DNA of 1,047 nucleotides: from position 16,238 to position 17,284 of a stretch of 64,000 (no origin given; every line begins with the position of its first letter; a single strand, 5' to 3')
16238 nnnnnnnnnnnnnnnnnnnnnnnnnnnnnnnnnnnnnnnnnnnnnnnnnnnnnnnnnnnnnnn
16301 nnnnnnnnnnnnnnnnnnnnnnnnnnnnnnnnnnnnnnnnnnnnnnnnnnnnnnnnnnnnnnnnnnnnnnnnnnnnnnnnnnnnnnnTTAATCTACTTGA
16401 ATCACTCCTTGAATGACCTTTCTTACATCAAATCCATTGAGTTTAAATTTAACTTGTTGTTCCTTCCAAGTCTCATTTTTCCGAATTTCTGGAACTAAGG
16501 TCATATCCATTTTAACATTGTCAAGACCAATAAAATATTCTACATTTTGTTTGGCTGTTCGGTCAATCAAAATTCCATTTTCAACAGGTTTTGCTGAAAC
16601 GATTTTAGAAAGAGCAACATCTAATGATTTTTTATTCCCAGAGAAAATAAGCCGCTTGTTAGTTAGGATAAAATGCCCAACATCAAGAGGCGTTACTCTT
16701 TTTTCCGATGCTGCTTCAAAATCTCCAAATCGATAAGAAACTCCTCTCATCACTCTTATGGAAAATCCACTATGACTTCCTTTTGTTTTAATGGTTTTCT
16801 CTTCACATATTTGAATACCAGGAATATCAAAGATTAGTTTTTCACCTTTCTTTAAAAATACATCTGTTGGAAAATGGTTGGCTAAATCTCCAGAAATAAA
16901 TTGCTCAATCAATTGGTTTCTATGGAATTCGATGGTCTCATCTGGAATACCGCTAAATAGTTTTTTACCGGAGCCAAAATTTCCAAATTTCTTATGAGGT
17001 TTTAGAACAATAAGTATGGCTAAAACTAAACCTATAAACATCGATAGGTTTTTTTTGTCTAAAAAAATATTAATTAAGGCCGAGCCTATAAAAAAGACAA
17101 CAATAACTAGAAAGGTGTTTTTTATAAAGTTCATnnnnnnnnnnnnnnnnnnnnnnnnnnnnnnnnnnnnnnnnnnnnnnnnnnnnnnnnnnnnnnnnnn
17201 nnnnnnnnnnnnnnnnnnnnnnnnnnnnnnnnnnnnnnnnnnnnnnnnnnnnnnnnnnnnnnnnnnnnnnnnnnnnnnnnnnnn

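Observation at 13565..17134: Four-gene minus-strand operon: TM/bPH-like protein, Cas4-like nuclease, HIRAN coiled-coil protein and a 273-aa unknown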

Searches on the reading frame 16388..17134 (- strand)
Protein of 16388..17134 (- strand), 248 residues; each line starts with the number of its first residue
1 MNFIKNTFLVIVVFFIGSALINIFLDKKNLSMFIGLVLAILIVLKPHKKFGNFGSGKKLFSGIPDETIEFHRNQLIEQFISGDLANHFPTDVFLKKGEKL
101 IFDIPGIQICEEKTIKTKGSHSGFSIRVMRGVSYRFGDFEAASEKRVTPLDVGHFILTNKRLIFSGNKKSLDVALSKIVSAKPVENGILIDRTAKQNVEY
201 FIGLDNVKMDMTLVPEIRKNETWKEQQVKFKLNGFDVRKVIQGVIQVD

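Call 3: search_protein_families(library=pfam, proteins=[window:16388-17134:-], max_evalue=1)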
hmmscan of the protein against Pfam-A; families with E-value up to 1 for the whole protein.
window:16388-17134:- (248 aa): 2 families
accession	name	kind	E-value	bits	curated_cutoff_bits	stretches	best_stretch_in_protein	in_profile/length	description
PF11605.14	Vps36_ESCRT-II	-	0.041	14.5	24.1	1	145-192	30-82/92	Vacuolar protein sorting protein 36 Vps36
PF04283.17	CheF-arch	-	0.053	13.7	25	1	151-199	25-72/218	Chemotaxis signal transduction system protein F from archaea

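Call 4: search_protein_families(library=padloc, proteins=[window:16388-17134:-], max_evalue=1)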
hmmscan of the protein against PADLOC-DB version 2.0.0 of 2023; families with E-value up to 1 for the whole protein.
window:16388-17134:- (248 aa): 0 families

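Call 5: search_protein_families(library=ncbifam, proteins=[window:16388-17134:-], max_evalue=1)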
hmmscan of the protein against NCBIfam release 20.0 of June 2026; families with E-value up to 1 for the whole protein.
window:16388-17134:- (248 aa): 0 families

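Call 20: find_homologous_proteins(query=window:16388-17134:-)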
Query window:16388-17134:- (248 aa): 54 proteins with E <= 0.001 among 649 candidates.
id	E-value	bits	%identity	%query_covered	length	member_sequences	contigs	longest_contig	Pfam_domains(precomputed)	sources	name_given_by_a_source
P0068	1.2e-149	514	95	99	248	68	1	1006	-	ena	-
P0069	2.9e-141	487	88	100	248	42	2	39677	-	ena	-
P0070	5.2e-140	483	88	100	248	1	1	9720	-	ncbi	-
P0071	9.5e-139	479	87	99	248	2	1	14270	-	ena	-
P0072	1.0e-138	478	87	99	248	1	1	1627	-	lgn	-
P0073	9.6e-137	472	85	100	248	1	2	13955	-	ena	-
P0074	1.3e-136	472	85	100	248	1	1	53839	-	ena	-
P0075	2.8e-134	464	85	100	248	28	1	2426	-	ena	-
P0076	3.3e-134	464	83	99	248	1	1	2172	-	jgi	jgi:hypothetical protein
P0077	2.5e-132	458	85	100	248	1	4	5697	-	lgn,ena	-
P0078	4.0e-119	414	75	100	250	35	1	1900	-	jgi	jgi:hypothetical protein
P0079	3.0e-117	408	72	100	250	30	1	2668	-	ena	-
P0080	3.6e-117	408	74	99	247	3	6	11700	-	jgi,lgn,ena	-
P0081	3.2e-114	398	75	99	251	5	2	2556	-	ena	-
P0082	4.7e-113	395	73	99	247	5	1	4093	-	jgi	jgi:hypothetical protein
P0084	3.5e-109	382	71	99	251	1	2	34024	-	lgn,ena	-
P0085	5.1e-108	378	69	99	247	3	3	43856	-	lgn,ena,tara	tara:strand:+ start:1418 stop:2161 length:744 start_codon:yes stop_codon:yes gene_type:complete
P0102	2.8e-53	199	47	74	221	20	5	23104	-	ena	-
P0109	9.0e-51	191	45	75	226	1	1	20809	-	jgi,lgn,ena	-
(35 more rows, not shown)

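Call 21: find_encoding_contigs(protein=P0085, flank=6000, max_places=3)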
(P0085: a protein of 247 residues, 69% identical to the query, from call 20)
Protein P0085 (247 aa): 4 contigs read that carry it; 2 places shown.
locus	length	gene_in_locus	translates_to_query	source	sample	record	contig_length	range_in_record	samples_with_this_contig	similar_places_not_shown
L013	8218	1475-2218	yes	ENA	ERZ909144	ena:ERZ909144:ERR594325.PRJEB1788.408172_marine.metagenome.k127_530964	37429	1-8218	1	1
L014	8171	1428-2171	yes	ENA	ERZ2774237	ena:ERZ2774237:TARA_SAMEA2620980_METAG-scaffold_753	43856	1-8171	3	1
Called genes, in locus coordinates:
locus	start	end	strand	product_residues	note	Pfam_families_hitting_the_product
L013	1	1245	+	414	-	?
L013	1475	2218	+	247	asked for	-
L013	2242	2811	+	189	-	PF00929:RNase_T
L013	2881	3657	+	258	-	PF01541:GIY-YIG, PF27096:UvrC_M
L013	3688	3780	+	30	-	-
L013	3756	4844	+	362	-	-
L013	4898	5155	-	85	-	-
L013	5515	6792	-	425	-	PF07690:MFS_1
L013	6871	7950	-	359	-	PF04832:SOUL, PF01625:PMSR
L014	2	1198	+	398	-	?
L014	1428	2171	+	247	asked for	-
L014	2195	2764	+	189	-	PF00929:RNase_T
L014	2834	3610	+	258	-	PF01541:GIY-YIG, PF27096:UvrC_M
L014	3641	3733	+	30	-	-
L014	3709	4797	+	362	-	-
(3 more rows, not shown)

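Call 22: find_encoding_contigs(protein=P0102, flank=6000, max_places=3)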
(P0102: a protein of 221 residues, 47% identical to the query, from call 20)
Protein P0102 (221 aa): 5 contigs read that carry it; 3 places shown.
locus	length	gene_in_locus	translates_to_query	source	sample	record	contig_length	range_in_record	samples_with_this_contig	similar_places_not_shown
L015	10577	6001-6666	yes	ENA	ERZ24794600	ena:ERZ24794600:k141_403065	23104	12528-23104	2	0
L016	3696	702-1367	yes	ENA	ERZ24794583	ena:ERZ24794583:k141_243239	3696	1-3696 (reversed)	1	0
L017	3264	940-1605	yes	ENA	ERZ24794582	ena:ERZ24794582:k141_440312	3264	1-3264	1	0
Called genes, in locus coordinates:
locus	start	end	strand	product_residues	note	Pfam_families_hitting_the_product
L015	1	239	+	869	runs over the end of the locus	PF07715:Plug, PF00593:TonB_dep_Rec_b-barrel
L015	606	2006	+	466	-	PF13356:Arm-DNA-bind_3, PF00589:Phage_integrase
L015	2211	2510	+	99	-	PF00589:Phage_integrase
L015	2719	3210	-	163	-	PF13505:OMP_b-brl (weak)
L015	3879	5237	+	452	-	-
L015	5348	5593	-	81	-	-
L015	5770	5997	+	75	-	-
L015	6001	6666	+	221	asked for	-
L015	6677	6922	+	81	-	-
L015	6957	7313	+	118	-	-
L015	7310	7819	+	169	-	-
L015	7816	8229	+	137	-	PF01050:MannoseP_isomer (weak)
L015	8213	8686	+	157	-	PF20795:DUF6841 (weak)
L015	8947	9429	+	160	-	PF03992:ABM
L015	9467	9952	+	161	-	-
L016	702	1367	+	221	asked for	-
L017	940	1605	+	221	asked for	-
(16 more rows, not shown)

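Call 23: find_encoding_contigs(protein=P0109, flank=6000, max_places=3)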
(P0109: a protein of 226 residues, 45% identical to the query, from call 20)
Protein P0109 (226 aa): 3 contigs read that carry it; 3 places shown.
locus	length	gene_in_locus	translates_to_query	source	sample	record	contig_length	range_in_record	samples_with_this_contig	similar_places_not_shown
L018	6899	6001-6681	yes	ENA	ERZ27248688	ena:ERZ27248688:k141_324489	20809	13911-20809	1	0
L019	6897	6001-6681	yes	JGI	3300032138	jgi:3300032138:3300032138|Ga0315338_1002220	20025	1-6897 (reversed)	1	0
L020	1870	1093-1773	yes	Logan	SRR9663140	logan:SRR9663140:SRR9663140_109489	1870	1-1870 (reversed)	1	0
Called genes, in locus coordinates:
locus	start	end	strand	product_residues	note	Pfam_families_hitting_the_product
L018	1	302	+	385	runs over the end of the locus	PF04055:Radical_SAM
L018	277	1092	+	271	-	PF01223:Endonuclease_NS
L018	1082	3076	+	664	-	PF16822:ALGX (faint), PF26549:Tricorn_N, PF26550:Tricorn_2nd (faint), PF07676:PD40 (faint), PF26549:Tricorn_N (weak)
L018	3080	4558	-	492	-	PF03062:MBOAT, PF13813:MBOAT_2 (weak)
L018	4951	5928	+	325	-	PF13414:TPR_11 (faint), PF13431:TPR_17 (faint)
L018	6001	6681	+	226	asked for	-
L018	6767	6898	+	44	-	?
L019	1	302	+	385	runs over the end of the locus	PF04055:Radical_SAM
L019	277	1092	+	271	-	PF01223:Endonuclease_NS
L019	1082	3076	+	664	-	PF16822:ALGX (faint), PF26549:Tricorn_N, PF26550:Tricorn_2nd (faint), PF07676:PD40 (faint), PF26549:Tricorn_N (weak)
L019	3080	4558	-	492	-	PF03062:MBOAT, PF13813:MBOAT_2 (weak)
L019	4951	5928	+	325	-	PF13414:TPR_11 (faint), PF13431:TPR_17 (faint)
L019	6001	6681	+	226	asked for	-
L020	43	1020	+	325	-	PF13414:TPR_11 (faint), PF13431:TPR_17 (faint)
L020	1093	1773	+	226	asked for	-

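Call 24: find_encoding_contigs(protein=P0074, flank=8000, max_places=2)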
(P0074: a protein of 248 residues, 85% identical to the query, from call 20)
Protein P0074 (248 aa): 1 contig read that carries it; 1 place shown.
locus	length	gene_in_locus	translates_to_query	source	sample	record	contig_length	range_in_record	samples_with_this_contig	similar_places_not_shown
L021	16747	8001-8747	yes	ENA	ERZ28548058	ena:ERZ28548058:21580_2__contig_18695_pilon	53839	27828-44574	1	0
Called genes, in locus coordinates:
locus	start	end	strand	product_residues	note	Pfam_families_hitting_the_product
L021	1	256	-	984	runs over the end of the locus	PF27116:YjiV_N, PF00271:Helicase_C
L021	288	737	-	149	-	-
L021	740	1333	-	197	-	-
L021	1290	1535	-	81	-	-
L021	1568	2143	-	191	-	-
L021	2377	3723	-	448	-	-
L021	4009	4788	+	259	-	PF26345:ScoMcrA_N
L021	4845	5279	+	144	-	PF28530:DUF8426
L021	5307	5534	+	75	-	-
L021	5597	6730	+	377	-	PF07728:AAA_5, PF28529:McrB_lid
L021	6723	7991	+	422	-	PF10117:McrBC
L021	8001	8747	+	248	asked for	-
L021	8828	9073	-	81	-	-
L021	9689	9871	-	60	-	-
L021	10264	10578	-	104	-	PF13638:PIN_4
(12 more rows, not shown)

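Call 25: find_encoding_contigs(protein=P0084, flank=8000, max_places=2)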
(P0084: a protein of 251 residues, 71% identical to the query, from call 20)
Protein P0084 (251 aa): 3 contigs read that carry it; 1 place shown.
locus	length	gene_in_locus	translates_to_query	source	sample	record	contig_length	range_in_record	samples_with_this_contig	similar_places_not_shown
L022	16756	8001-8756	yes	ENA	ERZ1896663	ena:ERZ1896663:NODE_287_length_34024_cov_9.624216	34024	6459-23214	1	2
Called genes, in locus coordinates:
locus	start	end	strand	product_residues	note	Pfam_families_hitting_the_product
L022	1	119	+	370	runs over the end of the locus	PF01507:PAPS_reduct (weak)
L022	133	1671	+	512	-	-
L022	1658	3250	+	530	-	PF04851:ResIII, PF00270:DEAD, PF18766:SWI2_SNF2, PF00271:Helicase_C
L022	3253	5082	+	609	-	PF02518:HATPase_c (weak), PF13589:HATPase_c_3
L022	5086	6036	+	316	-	-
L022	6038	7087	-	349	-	PF00266:Aminotran_5, PF01041:DegT_DnrJ_EryC1 (weak)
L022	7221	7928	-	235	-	-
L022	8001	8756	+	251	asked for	-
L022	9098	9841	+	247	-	-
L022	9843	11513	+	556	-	PF12799:LRR_4 (faint), PF23598:LRR_14, PF13855:LRR_8 (weak)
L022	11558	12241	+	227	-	PF12895:ANAPC3 (faint), PF12569:NatA_aux_su (faint), PF13424:TPR_12 (faint), PF00515:TPR_1 (weak), PF13181:TPR_8 (weak), PF13432:TPR_16 (weak), PF00515:TPR_1 (weak), PF13414:TPR_11 (weak), +9 more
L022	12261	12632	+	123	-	-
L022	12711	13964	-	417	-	-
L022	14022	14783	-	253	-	-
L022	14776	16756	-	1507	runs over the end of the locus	PF00270:DEAD, PF00271:Helicase_C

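Call 31: search_protein_families(library=pfam, alignment_id=A3, max_evalue=1)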
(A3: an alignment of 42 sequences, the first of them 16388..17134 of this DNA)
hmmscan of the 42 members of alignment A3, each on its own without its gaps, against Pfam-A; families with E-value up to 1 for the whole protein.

A. member 1, window:16388-17134:- (248 aa): 2 families
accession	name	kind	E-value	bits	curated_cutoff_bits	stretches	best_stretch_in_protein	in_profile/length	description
PF11605.14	Vps36_ESCRT-II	-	0.041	14.5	24.1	1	145-192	30-82/92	Vacuolar protein sorting protein 36 Vps36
PF04283.17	CheF-arch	-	0.053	13.7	25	1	151-199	25-72/218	Chemotaxis signal transduction system protein F from archaea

B. families by the number of members that match (of 42 scanned): 19 families
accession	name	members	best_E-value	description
PF11605.14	Vps36_ESCRT-II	36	0.00053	Vacuolar protein sorting protein 36 Vps36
PF04283.17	CheF-arch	30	0.00025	Chemotaxis signal transduction system protein F from archaea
PF02893.26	GRAM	13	0.002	GRAM domain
PF14470.12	bPH_3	5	0.042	Bacterial PH domain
PF05656.20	DUF805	3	2.1e-15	Protein of unknown function (DUF805)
PF05099.18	TerB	3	0.0023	Tellurite resistance protein TerB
PF19589.4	DUF6095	2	0.022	Family of unknown function (DUF6095)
PF04391.17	DUF533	2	0.042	Protein of unknown function (DUF533)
PF08616.15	SPA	2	0.059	Stabilization of polarity axis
PF18936.5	DUF5684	1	3.7e-05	Family of unknown function (DUF5684)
PF11808.13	PhoR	1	0.041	Phosphate regulon sensor protein PhoR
PF20105.4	DUF6495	1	0.059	Family of unknown function (DUF6495)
PF03690.18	MYG1_exonuc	1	0.06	Uncharacterised protein family (UPF0160)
PF06480.20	FtsH_ext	1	0.072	FtsH Extracellular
PF20848.2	ExoU_mid_dom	1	0.098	ExoU toxin, middle helical domain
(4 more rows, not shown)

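Call 40: find_related_loci(query=A3, collection=metagenome_contigs, flank=6000)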
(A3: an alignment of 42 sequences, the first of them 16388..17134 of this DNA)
Query A3 (248 aa) in metagenome_contigs; peptide patterns used: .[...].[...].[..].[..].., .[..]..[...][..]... (x = any residue, [..] = any of these).
291 stretches matched a pattern; 187 encode a relative of the query (tblastn E <= 1e-3); the best 80 are kept; 80 distinct loci.
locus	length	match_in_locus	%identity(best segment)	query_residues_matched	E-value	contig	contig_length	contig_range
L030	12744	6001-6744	96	1-248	5e-157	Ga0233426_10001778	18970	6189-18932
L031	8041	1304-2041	97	1-246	1e-156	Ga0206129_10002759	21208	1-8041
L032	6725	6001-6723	96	1-241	2e-153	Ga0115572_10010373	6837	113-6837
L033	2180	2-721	96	7-246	9e-163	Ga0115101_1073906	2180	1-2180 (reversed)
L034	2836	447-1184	88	1-246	2e-153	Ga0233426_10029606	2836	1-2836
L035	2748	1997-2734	85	1-246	1e-147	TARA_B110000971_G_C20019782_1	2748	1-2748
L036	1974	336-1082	76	1-246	3e-132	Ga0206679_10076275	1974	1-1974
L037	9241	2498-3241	75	1-247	8e-124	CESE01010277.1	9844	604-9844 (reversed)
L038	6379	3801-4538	74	1-246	1e-123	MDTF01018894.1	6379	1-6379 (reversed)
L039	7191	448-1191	73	1-247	2e-123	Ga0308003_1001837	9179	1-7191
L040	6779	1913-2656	72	1-247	3e-123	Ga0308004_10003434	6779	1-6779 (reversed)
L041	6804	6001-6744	72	1-247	4e-122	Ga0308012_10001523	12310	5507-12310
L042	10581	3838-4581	74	1-247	1e-121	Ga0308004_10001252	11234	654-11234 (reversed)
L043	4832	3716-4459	72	1-247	3e-120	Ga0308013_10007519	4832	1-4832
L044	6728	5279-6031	71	1-248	3e-115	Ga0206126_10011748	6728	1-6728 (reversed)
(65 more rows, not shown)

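Call 45: search_protein_families(library=pfam, proteins=[L013:3756-4844:+, L013:2242-2811:+], max_evalue=10)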
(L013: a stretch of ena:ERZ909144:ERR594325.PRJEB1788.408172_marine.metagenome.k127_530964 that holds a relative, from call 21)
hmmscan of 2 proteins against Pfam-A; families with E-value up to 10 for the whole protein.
L013:3756-4844:+ (362 aa): 0 families

L013:2242-2811:+ (189 aa): 2 families
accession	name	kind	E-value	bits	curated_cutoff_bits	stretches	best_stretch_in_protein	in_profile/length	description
PF00929.31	RNase_T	-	1.5e-14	55.3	24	1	3-177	1-161/164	Exonuclease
PF13482.12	RNase_H_2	-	0.22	11.9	22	1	3-14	1-12/165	RNase_H superfamily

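Call 46: list_cluster_members(proteins=[window:16388-17134:-, window:15652-16386:-, window:14478-15632:-, window:13565-14386:-])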
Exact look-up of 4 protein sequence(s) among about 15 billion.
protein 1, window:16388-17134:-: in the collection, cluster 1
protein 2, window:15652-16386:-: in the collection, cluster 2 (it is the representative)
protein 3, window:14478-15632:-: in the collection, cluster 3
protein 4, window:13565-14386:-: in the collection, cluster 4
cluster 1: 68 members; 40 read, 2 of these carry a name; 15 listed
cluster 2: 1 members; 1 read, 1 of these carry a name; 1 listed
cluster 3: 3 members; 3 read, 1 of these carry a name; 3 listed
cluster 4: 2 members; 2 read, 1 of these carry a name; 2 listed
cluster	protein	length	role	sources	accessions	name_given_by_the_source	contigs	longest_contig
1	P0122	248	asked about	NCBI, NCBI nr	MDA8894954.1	hypothetical protein N9I98_01155 [Flavobacteriales bacterium] | hypothetical protein [Flavobacteriales bacterium]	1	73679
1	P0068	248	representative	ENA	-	-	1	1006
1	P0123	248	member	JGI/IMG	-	hypothetical protein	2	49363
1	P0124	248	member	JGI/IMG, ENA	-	-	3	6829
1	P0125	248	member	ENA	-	-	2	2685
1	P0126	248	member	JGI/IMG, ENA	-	-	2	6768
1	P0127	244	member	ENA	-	-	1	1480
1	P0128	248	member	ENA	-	-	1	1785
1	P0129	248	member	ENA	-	-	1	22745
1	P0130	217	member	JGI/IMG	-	-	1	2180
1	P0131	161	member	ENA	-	-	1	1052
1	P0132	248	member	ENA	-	-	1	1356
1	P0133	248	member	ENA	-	-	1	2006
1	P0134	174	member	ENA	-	-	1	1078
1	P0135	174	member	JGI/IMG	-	-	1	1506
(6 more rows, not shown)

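Call 47: search_protein_families(library=phrogs, proteins=[window:16388-17134:-, L013:3756-4844:+], max_evalue=0.1)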
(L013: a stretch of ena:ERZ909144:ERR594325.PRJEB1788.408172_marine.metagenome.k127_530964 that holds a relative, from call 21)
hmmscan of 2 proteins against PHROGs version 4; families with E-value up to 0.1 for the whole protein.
window:16388-17134:- (248 aa): 0 families

L013:3756-4844:+ (362 aa): 0 families

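Call 92: search_protein_families(library=padloc, proteins=[L013:2242-2811:+, L013:2881-3657:+, L013:3756-4844:+], max_evalue=0.01)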
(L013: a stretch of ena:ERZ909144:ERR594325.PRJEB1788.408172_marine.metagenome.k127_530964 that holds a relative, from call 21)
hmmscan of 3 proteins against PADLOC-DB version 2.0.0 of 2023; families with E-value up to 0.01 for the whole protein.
L013:2242-2811:+ (189 aa): 3 families
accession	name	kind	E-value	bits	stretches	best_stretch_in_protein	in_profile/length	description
PDLC01247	DEDDh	-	5.5e-27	93.1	1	3-180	1-138/139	"CAS-I,CAS-II,CAS-III,CAS-IV,CAS-V,CAS-VI; associated"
PDLC05027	PDC-S48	-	4e-16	57.1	1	1-173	5-156/411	-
PDLC05028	PDC-S48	-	8.7e-08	29.1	1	27-176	36-172/512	-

L013:2881-3657:+ (258 aa): 3 families
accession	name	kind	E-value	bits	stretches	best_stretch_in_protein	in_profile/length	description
PDLC04925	PDC-S14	-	5.7e-05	20.2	1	20-62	63-103/301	-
PDLC03975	UzuA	-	0.00015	19.5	1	19-51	156-188/277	-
PDLC04923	PDC-S14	-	0.0004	17.6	1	21-69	72-119/320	-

L013:3756-4844:+ (362 aa): 0 families

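Call 96: search_solved_structures(query=A3, max_evalue=10)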
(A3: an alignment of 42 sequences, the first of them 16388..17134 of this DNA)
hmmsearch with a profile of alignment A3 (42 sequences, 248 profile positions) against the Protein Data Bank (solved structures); distinct sequences matched with E-value up to 10: 1.
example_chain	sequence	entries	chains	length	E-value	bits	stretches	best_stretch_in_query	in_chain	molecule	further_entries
2dx5_A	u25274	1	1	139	0.53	12.9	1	150-190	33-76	Vacuolar protein sorting protein 36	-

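Call 100: find_related_loci(query=A3, collection=viral_contigs, flank=6000)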
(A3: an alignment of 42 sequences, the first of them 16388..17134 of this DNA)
Query A3 (248 aa) in viral_contigs; peptide patterns used: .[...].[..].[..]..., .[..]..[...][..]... (x = any residue, [..] = any of these).
4 stretches matched a pattern; 1 encode a relative of the query (tblastn E <= 1e-3); 1 distinct loci.
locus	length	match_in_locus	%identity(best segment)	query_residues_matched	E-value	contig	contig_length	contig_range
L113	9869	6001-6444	31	89-229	6e-14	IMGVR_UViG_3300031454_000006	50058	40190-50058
